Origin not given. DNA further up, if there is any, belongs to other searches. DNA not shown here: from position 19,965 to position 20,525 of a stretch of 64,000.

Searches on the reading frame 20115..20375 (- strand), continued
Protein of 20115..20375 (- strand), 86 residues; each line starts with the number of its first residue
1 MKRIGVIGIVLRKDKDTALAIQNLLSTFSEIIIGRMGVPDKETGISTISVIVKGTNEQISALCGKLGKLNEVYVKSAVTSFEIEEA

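Call 79: fold_search(model_id=the predicted structure, library=pdb)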
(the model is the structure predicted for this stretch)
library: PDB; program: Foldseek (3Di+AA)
matches with E <= 10: 1796; with E <= 0.001: 29
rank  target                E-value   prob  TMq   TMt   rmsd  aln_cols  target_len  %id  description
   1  2nzc_A                3.3e-09  1.00  0.84  0.90   0.8        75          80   36  The structure of uncharacterized protein TM1266 from Thermotoga maritima. (released 2006-12-19)
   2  2nzc_B                2.0e-08  1.00  0.86  0.91   0.9        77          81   35  The structure of uncharacterized protein TM1266 from Thermotoga maritima. (released 2006-12-19)
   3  2nzc_D                4.4e-08  1.00  0.85  0.89   0.8        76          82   36  The structure of uncharacterized protein TM1266 from Thermotoga maritima. (released 2006-12-19)
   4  2bj3_A                8.5e-05  1.00  0.86  0.56   1.8        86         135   24  NIKR-apo (released 2005-04-08)
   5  5ypp_E                8.5e-05  1.00  0.70  0.67   2.7        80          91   14  Crystal structure of IlvN.Val-1a (released 2018-09-19)
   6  2y3y_C                9.7e-05  1.00  0.76  0.81   2.3        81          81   12  Holo-Ni(II) HpNikR is a symmetric tetramer containing four canonic square-planar Ni(II) ions at physiological pH (released 2011-08-17)
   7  5ypp_A                1.0e-04  1.00  0.67  0.65   2.3        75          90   15  Crystal structure of IlvN.Val-1a (released 2018-09-19)
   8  3ibw_A                1.3e-04  1.00  0.74  0.80   2.9        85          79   20  Crystal Structure of the ACT domain from GTP pyrophosphokinase of Chlorobium tepidum. Northeast Structural Genomics Co (released 2009-07-28)
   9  2y3y_A                1.6e-04  1.00  0.76  0.79   2.3        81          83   12  Holo-Ni(II) HpNikR is a symmetric tetramer containing four canonic square-planar Ni(II) ions at physiological pH (released 2011-08-17)
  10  2bj7_A                2.0e-04  1.00  0.85  0.55   2.8        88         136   24  NIKR IN CLOSED CONFORMATION AND NICKEL BOUND TO HIGH-AFFINITY SITES (released 2005-04-08)
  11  2ko1_MODEL_1_A        2.2e-04  1.00  0.73  0.72   4.3        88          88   19  Solution NMR structure of the ACT domain from GTP pyrophosphokinase of Chlorobium tepidum. Northeast Structura (released 2009-09-29)
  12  2bj3_D                2.7e-04  1.00  0.78  0.53   1.3        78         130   26  NIKR-apo (released 2005-04-08)
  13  2bj9_A                3.8e-04  1.00  0.75  0.50   3.6        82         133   24  NIKR with bound NICKEL and phosphate (released 2005-04-08)
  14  3ibw_B                4.6e-04  1.00  0.74  0.82   1.8        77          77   22  Crystal Structure of the ACT domain from GTP pyrophosphokinase of Chlorobium tepidum. Northeast Structural Genomics Co (released 2009-07-28)
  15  2wve_A                5.6e-04  1.00  0.70  0.49   2.1        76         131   13  Structural and mechanistic insights into Helicobacter pylori NikR function (released 2010-01-19)
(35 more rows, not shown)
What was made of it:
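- On TM1266 family (PF21699 / TIGR03959), for the first regulated gene: The TM-score to 2nzc is 0.84-0.90 (call 79).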

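Call 92: search_protein_representatives(alignment_id=A1)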
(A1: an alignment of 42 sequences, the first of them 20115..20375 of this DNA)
Query: 42 sequences, 85 profile positions. Proteins with E-value up to 0.001 (for the whole library): 1188; up to 1e-10: 467; up to 1e-30: 6. The best 150 are listed.
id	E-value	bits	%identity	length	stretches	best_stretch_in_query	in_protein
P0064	2.3e-33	130.2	-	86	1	1-84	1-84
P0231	3.8e-32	126.3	-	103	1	1-82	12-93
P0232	2.5e-31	123.7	-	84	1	1-83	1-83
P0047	2.8e-31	123.5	-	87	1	1-68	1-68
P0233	6.3e-31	122.4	-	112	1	1-84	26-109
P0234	8.8e-31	121.9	-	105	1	1-83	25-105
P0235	1.2e-30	121.5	-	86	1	1-82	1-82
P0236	3.6e-30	120.0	-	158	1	1-83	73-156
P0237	6.2e-30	119.2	-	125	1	1-83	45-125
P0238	8.0e-30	118.8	-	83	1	1-84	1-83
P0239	2.3e-29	117.4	-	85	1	2-83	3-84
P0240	1.3e-27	111.8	-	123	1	1-77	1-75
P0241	1.3e-26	108.6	-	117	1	1-78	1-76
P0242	4.9e-26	106.7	-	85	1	2-80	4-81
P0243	2.2e-25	104.6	-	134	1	2-84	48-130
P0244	1.0e-24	102.5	-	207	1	19-84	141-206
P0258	1.9e-22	95.2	-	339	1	3-83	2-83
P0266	7.7e-21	90.1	-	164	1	2-79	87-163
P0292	3.6e-18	81.5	-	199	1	22-83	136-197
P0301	1.3e-17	79.7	-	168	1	18-82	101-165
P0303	1.4e-17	79.6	-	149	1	2-82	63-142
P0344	2.2e-16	75.8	-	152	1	3-79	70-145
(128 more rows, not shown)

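Call 93: search_protein_families(library=pfam, proteins=[P0258, P0244, P0292, P0301, P0236, P0266, P0303, P0344], max_evalue=0.01)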
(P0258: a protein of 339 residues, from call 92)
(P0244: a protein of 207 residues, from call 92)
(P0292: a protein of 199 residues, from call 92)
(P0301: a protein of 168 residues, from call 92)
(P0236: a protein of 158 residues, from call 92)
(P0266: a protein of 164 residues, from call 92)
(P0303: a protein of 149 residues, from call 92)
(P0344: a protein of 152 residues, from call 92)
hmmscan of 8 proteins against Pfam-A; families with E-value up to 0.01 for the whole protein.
P0258 (339 aa): 2 families
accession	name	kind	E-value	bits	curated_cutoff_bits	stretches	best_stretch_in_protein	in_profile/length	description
PF21699.3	TM1266-like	-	9.4e-24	83.6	27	1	2-73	1-72/74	Iron-only hydrogenase system regulator, putative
PF08753.17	NikR_C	-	0.0015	19.1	22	1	4-72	2-70/77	NikR C terminal nickel binding domain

P0244 (207 aa): 1 family
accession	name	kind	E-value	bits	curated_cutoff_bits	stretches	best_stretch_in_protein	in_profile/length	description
PF21699.3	TM1266-like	-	1.1e-19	70.6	27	1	138-198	13-74/74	Iron-only hydrogenase system regulator, putative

P0292 (199 aa): 1 family
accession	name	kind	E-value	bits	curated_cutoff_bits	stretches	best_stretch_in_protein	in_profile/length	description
PF21699.3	TM1266-like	-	5.7e-16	58.7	27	1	138-190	22-74/74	Iron-only hydrogenase system regulator, putative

P0301 (168 aa): 4 families
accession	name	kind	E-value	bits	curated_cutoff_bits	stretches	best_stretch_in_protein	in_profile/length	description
PF21699.3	TM1266-like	-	5.6e-22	77.9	27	1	101-159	16-74/74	Iron-only hydrogenase system regulator, putative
PF02562.22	PhoH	-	1.9e-17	63.9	27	1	57-108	2-53/205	PhoH-like protein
PF01695.23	IstB_IS21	-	0.00013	22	24.1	1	61-101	79-119/238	IstB-like ATP binding protein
PF13604.12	AAA_30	-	0.0012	19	27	1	63-101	5-44/191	AAA domain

P0236 (158 aa): 2 families
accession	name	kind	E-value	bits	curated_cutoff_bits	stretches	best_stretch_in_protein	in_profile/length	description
PF21699.3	TM1266-like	-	1.6e-23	82.8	27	1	75-149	1-74/74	Iron-only hydrogenase system regulator, putative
PF08753.17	NikR_C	-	0.0001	22.9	22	1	77-145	2-69/77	NikR C terminal nickel binding domain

P0266 (164 aa): 1 family
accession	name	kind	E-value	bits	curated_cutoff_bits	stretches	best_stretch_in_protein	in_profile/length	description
PF21699.3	TM1266-like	-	4.8e-31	107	27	1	88-160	1-74/74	Iron-only hydrogenase system regulator, putative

P0303 (149 aa): 1 family
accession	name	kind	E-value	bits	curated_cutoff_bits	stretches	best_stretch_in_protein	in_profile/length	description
PF21699.3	TM1266-like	-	1.2e-32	112.1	27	1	64-136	1-74/74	Iron-only hydrogenase system regulator, putative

P0344 (152 aa): 1 family
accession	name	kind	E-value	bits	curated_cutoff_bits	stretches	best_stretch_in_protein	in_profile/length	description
PF21699.3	TM1266-like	-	4.9e-29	100.5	27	1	70-142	1-74/74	Iron-only hydrogenase system regulator, putative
